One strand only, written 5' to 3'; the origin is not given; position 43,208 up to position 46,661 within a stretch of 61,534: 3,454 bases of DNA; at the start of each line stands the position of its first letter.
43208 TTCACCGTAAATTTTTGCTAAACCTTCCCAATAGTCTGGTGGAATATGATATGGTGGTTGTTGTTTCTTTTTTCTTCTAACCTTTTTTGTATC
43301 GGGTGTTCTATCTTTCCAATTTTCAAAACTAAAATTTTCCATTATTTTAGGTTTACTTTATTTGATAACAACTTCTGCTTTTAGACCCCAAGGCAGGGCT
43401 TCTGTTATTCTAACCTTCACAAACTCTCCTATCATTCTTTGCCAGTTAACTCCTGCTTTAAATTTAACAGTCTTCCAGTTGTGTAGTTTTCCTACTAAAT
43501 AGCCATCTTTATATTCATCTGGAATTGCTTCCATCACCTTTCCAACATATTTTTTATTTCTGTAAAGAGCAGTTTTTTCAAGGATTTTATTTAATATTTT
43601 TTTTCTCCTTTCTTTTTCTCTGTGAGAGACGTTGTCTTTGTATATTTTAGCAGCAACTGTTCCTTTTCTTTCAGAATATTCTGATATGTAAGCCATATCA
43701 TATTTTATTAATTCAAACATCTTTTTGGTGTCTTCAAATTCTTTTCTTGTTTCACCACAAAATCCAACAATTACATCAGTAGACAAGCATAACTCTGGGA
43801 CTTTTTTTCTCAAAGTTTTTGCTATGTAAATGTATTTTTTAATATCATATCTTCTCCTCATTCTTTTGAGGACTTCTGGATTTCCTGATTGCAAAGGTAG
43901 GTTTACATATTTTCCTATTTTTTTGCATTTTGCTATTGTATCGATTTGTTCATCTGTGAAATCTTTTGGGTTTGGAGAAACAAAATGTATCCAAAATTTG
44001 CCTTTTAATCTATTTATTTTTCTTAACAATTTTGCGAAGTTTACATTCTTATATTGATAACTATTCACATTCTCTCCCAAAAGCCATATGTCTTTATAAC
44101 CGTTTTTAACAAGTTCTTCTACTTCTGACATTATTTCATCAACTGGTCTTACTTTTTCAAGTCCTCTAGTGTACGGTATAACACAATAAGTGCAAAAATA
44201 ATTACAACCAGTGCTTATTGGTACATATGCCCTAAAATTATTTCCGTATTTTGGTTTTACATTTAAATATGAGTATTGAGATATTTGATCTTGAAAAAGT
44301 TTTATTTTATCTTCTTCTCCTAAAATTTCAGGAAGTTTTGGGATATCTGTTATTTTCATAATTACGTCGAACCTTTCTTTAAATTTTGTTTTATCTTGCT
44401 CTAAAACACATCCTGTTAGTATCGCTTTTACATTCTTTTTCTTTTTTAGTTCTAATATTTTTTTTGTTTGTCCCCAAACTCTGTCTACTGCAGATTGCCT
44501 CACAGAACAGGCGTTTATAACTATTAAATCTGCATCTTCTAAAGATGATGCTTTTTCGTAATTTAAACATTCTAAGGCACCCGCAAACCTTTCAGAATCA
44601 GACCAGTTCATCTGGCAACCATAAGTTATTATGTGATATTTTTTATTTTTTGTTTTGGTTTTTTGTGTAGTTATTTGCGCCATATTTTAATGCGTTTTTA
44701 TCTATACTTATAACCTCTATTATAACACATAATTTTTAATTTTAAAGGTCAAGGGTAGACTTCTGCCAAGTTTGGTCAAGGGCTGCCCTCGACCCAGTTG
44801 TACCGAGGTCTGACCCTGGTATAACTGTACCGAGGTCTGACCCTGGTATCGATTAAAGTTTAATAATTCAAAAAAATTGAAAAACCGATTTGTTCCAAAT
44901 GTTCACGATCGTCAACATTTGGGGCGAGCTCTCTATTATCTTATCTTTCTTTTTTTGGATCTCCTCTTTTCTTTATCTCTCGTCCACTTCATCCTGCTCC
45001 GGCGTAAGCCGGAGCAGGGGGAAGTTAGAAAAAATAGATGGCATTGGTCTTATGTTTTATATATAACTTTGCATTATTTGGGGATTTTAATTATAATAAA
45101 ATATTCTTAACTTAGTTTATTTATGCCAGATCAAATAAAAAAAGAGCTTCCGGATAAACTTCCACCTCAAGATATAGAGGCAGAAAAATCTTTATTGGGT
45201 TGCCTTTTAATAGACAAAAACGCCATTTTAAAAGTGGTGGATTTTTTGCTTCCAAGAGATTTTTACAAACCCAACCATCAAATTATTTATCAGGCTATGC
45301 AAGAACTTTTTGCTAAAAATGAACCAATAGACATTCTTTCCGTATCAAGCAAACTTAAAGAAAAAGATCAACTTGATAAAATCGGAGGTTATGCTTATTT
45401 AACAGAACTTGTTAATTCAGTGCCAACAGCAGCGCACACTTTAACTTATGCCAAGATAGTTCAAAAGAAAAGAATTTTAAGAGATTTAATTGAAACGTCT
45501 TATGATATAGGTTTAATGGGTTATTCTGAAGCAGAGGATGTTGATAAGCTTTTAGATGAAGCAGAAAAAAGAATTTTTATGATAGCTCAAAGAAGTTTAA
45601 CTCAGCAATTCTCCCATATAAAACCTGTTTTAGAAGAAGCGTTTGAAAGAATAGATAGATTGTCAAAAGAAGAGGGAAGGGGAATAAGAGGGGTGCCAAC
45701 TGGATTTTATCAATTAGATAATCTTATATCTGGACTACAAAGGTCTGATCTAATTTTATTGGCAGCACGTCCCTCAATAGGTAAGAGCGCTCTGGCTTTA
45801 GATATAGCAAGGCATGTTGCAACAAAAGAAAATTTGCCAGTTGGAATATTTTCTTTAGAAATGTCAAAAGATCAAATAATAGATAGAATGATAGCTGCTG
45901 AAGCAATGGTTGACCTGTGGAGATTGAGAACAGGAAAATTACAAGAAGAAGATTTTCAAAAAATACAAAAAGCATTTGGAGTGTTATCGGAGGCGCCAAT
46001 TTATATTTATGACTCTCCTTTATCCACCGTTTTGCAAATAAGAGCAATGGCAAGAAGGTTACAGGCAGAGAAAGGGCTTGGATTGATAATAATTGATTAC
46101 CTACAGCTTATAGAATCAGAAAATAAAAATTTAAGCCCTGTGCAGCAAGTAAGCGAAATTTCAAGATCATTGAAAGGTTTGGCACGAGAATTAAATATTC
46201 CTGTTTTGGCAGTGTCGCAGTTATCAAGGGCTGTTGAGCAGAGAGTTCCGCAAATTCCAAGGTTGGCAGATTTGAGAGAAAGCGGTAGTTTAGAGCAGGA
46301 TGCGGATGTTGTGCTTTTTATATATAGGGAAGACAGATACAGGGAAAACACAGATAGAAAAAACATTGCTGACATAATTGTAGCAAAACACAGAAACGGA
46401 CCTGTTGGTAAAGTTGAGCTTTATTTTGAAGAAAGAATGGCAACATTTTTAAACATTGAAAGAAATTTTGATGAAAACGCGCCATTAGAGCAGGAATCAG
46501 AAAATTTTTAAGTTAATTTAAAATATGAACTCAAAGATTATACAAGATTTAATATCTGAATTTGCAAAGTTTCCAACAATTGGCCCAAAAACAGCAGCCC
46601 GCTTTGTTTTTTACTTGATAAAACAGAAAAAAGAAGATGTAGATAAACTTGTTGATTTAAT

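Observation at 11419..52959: Dispersed family of 28-bp intergenic palindromes with covariation and no cognate transposase in the window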

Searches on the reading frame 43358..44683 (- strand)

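Call 30: search_protein_families(library=pfam, proteins=[window:43358-44683:-])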
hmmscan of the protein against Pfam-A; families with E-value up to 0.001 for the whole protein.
window:43358-44683:- (441 aa): 3 families
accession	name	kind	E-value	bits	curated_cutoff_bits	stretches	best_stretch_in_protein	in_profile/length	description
PF04055.27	Radical_SAM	-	1.3e-29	104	29.5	1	154-322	1-165/166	Radical SAM superfamily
PF00919.26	UPF0004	-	1.8e-22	79.6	27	1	15-107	1-92/98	Uncharacterized protein family UPF0004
PF01938.26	TRAM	-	9.6e-07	29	21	1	377-439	1-61/61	TRAM domain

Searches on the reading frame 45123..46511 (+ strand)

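Call 30: search_protein_families(library=pfam, proteins=[window:45123-46511:+])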
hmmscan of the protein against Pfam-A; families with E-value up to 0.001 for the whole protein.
window:45123-46511:+ (462 aa): 3 families
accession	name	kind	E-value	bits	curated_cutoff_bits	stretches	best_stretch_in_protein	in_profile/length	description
PF03796.21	DnaB_C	-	4.2e-102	341.3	27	1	190-443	1-254/255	DnaB-like helicase C terminal domain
PF00772.26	DnaB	-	4.5e-36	123.5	23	1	14-114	2-102/103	DnaB-like helicase N terminal domain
PF13481.12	AAA_25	-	3.3e-13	50.2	27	1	197-367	21-190/195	AAA domain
